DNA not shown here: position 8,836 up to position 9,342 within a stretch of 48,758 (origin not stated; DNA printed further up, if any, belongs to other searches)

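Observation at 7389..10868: Six tightly packed genes: three tandem DUF2975-type membrane paralogs, a YozG-like HTH, umuC and a umuD-like S24 peptidase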

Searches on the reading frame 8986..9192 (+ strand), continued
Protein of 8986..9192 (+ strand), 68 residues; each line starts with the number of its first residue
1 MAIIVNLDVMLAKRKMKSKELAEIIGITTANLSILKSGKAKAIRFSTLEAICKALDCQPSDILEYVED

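Call 27: find_encoding_contigs(protein=P0177, flank=4000, max_places=10)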
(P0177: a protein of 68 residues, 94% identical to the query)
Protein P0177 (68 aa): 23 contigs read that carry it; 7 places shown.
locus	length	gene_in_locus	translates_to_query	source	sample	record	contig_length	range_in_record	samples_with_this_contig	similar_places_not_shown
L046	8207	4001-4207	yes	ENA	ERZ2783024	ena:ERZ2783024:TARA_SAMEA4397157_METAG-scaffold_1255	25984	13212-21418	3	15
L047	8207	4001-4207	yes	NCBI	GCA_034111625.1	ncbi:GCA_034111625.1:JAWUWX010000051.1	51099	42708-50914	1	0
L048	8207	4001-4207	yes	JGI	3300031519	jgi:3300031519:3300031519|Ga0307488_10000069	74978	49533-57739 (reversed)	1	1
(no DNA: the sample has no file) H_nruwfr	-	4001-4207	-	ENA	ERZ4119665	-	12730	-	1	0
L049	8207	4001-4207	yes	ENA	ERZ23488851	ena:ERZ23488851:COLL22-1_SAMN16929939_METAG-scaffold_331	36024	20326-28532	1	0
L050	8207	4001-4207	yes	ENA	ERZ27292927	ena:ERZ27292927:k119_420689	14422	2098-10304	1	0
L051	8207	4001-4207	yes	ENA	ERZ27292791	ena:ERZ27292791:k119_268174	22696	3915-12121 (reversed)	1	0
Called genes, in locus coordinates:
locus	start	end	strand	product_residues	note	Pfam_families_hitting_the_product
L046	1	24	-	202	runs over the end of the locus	PF13500:AAA_26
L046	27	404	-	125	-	-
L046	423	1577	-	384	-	PF00155:Aminotran_1_2, PF01053:Cys_Met_Meta_PP (weak)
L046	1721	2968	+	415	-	-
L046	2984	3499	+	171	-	PF11188:DUF2975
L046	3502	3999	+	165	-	-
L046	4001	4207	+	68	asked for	PF13443:HTH_26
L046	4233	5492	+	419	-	PF00817:IMS, PF11799:IMS_C, PF13438:DUF4113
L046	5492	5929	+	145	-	PF00717:Peptidase_S24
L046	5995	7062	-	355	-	PF05175:MTS, PF06325:PrmA (weak)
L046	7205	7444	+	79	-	PF00550:PP-binding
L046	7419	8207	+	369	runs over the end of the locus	PF00067:p450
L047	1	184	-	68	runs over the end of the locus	-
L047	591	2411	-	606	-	PF07715:Plug, PF00593:TonB_dep_Rec_b-barrel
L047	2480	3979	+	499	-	PF00392:GntR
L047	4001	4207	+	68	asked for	PF13443:HTH_26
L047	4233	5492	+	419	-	PF00817:IMS, PF11799:IMS_C, PF13438:DUF4113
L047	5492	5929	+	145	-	PF00717:Peptidase_S24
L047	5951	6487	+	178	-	PF08445:FR47 (faint)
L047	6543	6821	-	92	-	PF02823:ATP-synt_DE_N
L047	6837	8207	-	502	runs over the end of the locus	PF02874:ATP-synt_ab_N, PF00006:ATP-synt_ab, PF22919:ATP-synt_VA_C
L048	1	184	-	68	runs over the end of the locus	-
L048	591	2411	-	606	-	PF07715:Plug, PF00593:TonB_dep_Rec_b-barrel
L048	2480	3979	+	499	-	PF00392:GntR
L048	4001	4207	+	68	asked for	PF13443:HTH_26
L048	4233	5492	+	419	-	PF00817:IMS, PF11799:IMS_C, PF13438:DUF4113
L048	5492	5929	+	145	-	PF00717:Peptidase_S24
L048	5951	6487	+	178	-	PF08445:FR47 (faint)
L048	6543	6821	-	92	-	PF02823:ATP-synt_DE_N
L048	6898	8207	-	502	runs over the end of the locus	PF02874:ATP-synt_ab_N, PF00006:ATP-synt_ab, PF22919:ATP-synt_VA_C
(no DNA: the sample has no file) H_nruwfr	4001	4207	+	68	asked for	PF13443:HTH_26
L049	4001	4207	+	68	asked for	PF13443:HTH_26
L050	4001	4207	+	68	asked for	PF13443:HTH_26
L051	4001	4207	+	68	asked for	PF13443:HTH_26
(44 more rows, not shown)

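Call 28: find_related_loci(query=window:8986-9192:+, collection=metagenome_contigs, flank=5000)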
Query window:8986-9192:+ (68 aa) in metagenome_contigs; peptide patterns used: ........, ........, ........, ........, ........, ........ (x = any residue, [..] = any of these).
600 stretches matched a pattern (row limit reached: there are more); 533 encode a relative of the query (tblastn E <= 1e-3); the best 80 are kept; 80 distinct loci.
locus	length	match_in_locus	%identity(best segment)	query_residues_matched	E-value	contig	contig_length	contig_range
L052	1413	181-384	94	1-68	4e-40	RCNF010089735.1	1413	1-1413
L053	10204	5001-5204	94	1-68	9e-39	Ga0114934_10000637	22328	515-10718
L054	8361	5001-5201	96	1-67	2e-38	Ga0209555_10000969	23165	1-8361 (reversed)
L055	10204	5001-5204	93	1-68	2e-38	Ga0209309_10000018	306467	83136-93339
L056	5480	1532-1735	94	1-68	3e-38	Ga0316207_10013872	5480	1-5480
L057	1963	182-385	93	1-68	7e-38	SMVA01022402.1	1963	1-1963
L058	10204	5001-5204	90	1-68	1e-37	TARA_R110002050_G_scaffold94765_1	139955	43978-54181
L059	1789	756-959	90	1-68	1e-37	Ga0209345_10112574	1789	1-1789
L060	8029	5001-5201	93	1-67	2e-37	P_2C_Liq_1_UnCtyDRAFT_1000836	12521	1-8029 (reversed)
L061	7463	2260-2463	93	1-68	2e-37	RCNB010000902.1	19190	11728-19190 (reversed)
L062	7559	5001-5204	87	1-68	3e-37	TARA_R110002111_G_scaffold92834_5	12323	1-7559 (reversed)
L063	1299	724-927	90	1-68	6e-38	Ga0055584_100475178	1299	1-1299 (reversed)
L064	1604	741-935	94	1-65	2e-37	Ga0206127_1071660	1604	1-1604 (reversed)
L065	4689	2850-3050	87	1-67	7e-37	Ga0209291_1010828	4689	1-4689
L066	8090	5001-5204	91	1-68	5e-37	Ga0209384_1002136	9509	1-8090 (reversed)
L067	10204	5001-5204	90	1-68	9e-37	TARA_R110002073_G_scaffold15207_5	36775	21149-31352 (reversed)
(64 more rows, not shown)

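Call 48: search_solved_structures(query=window:8986-9192:+, max_evalue=0.001)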
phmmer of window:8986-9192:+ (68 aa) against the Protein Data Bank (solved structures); distinct sequences matched with E-value up to 0.001: 1.
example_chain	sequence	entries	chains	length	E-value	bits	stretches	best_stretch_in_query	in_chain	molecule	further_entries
3tyr_A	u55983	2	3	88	7.1e-05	26.3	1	10-66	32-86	Transcriptional regulator | Predicted transcriptional regulator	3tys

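Call 52: search_protein_families(library=padloc, proteins=[window:8986-9192:+], max_evalue=0.01)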
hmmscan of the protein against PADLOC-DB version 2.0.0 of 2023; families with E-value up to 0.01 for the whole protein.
window:8986-9192:+ (68 aa): 6 families
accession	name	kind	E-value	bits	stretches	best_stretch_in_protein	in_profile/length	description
PDLC02926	HTH_VI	-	4.3e-06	24.9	1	13-62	12-60/92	-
PDLC04775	PDC-M69A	-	0.0015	17.1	1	6-64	11-68/113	-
PDLC03665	Control_protein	-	0.002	16.3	1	11-65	18-71/77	control protein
PDLC03946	RmrA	-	0.0029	14.4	1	8-56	8-55/357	-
PDLC04142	capH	-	0.0043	16.1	1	5-62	9-65/103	capH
PDLC03949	RmrA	-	0.0046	13.9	1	12-59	12-58/363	-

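Call 53: search_protein_families(library=phrogs, proteins=[window:8986-9192:+], max_evalue=0.001)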
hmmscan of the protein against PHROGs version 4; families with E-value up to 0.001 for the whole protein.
window:8986-9192:+ (68 aa): 13 families
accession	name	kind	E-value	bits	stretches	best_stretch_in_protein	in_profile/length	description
phrog_8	-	transcription regulation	1e-07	32.7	1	12-67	167-220/346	transcriptional regulator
phrog_3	-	transcription regulation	1.8e-07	32.3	1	6-65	92-148/430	transcriptional repressor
phrog_7241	-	transcription regulation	6.3e-06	27.3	1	9-62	68-120/122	transcriptional regulator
phrog_35195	-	unknown function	1.3e-05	25.9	1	11-64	11-61/159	-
phrog_7126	-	DNA, RNA and nucleotide metabolism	6.2e-05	23.9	1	11-56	24-71/120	HTH DNA binding protein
phrog_1373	-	transcription regulation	7.4e-05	23.8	1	6-58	67-118/166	transcriptional regulator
phrog_38620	-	transcription regulation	8e-05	23.6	1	3-63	2-62/174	transcriptional regulator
phrog_4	-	transcription regulation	9.4e-05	22.6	1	10-63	144-192/400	transcriptional repressor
phrog_2439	-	transcription regulation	0.00024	21.1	1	7-59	12-63/367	transcriptional regulator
phrog_2339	-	DNA, RNA and nucleotide metabolism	0.00025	22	1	3-57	26-80/98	HTH DNA binding protein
phrog_4583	-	transcription regulation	0.00062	20.8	1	7-64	15-71/81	transcriptional repressor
phrog_24334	-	unknown function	0.00071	20.6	1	1-64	1-64/190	-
phrog_18342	-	transcription regulation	0.00099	20.2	0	7-63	23-80/123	transcriptional repressor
